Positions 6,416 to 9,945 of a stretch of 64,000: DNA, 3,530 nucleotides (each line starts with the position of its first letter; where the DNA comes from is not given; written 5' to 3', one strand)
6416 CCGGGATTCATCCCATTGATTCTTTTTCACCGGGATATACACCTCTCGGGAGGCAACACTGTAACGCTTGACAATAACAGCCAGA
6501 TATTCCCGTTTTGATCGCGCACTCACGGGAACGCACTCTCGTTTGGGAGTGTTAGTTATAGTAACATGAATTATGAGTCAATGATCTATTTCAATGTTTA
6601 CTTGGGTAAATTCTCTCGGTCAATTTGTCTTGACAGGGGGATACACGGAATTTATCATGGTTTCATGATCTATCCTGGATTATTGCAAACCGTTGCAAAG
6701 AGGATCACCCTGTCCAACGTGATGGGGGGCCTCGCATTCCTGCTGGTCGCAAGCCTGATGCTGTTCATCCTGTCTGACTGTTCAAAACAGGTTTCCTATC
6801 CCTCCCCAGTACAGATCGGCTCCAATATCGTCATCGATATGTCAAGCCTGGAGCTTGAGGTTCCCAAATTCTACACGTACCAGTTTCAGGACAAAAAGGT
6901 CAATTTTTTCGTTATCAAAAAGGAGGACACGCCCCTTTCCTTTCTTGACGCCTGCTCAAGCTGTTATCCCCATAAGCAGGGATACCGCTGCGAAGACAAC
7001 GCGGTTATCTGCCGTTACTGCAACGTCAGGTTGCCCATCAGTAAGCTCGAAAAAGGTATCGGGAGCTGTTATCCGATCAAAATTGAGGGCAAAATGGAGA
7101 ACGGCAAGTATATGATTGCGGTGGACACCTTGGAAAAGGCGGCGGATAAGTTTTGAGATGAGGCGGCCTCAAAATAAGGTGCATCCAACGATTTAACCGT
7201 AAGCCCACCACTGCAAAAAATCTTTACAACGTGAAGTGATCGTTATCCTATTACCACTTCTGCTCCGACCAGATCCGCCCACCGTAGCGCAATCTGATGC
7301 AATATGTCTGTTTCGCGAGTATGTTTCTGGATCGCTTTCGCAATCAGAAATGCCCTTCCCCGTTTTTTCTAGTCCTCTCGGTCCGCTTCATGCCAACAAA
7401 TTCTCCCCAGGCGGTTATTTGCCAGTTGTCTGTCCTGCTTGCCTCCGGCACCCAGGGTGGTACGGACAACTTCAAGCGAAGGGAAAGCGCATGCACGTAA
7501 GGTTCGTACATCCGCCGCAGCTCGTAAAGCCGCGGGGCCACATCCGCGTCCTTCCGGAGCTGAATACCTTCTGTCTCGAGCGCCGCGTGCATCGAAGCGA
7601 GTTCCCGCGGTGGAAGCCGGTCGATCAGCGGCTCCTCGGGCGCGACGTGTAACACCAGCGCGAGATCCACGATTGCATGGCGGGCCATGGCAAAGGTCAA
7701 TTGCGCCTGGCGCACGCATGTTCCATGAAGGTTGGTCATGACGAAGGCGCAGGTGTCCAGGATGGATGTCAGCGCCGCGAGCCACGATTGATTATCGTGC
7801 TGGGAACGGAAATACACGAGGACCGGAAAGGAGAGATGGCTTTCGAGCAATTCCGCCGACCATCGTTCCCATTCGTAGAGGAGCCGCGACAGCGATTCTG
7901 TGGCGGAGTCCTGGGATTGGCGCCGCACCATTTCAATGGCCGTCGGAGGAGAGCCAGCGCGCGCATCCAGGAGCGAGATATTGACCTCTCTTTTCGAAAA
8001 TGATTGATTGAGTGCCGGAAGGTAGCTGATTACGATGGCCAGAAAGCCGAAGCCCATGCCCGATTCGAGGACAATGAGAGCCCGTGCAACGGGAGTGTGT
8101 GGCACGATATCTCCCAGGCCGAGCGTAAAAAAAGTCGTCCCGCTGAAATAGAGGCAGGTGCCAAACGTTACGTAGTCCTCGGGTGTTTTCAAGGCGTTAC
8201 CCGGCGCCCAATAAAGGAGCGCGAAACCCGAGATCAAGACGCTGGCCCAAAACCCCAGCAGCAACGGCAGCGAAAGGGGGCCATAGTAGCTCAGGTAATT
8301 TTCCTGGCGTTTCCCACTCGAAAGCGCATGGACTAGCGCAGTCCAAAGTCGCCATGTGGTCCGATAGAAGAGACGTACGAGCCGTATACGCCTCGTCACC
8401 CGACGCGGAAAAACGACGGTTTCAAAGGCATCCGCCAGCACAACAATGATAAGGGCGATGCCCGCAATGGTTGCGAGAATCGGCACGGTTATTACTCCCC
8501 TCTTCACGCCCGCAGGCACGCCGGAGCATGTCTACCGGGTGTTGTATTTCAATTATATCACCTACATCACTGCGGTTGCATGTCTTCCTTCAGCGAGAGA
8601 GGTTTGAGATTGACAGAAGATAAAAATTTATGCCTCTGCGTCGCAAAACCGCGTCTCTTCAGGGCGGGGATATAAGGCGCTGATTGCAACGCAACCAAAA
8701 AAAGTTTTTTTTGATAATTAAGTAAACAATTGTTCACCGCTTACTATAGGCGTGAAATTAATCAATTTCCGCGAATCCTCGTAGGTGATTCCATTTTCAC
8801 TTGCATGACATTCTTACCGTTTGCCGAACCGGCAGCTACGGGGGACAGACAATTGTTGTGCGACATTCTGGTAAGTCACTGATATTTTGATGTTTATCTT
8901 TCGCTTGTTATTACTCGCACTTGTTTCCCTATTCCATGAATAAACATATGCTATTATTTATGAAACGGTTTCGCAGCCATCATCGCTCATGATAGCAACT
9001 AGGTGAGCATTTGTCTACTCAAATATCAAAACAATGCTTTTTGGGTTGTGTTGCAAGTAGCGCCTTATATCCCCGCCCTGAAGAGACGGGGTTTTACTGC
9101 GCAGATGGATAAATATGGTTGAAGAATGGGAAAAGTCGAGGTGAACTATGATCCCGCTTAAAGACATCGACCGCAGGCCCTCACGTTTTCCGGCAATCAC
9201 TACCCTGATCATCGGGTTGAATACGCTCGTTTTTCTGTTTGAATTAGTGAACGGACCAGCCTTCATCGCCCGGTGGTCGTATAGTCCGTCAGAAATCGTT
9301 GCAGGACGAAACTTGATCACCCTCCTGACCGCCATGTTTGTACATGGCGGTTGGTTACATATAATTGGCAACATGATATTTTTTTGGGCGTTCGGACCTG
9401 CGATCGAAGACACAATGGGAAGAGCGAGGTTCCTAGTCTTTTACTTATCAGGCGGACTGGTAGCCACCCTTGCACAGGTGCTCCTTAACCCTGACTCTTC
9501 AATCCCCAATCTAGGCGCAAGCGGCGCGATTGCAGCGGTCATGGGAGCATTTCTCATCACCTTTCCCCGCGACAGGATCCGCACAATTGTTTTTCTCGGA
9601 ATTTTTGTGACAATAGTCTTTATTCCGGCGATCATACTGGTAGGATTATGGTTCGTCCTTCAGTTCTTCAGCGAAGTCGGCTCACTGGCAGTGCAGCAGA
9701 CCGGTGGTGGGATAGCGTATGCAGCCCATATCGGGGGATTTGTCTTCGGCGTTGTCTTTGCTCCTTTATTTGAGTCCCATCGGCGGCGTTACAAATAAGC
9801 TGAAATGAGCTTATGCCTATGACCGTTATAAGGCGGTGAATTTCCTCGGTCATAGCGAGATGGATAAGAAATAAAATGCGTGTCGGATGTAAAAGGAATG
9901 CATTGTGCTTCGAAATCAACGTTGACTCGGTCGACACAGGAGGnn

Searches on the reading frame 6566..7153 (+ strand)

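Call 55: search_protein_families(library=pfam, proteins=[window:6566-7153:+], max_evalue=0.001)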
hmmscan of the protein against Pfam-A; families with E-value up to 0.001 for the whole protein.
window:6566-7153:+ (196 aa): 1 family
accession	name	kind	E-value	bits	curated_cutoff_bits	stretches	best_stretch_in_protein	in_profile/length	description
PF10080.14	FtrD-like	-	1.2e-18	67.5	26.3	1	101-196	7-101/101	Membrane iron-sulfur containing protein FtrD-like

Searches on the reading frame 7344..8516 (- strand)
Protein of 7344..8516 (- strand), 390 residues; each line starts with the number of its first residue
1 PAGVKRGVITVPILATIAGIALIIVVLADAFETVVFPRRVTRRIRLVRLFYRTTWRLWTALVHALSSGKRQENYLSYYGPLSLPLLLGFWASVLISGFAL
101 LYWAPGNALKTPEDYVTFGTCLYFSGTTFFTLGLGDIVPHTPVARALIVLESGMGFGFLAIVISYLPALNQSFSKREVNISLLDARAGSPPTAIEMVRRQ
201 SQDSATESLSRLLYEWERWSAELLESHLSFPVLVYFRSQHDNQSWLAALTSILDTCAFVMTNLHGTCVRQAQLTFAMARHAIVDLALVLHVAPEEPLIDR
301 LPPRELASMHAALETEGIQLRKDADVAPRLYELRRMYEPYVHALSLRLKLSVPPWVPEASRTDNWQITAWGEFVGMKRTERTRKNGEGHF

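Call 55: search_protein_families(library=pfam, proteins=[window:7344-8516:-], max_evalue=0.001)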
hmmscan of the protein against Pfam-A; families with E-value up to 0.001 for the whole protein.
window:7344-8516:- (390 aa): 1 family
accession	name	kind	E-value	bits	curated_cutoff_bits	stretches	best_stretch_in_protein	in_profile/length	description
PF07885.22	Ion_trans_2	-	2.4e-12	47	22.5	1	97-166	10-73/79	Ion channel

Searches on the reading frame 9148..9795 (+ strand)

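Call 55: search_protein_families(library=pfam, proteins=[window:9148-9795:+], max_evalue=0.001)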
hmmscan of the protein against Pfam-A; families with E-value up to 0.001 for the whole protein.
window:9148-9795:+ (216 aa): 1 family
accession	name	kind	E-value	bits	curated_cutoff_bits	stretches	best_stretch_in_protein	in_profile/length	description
PF01694.28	Rhomboid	-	9.2e-35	120.4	22.6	1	55-207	3-139/143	Rhomboid domain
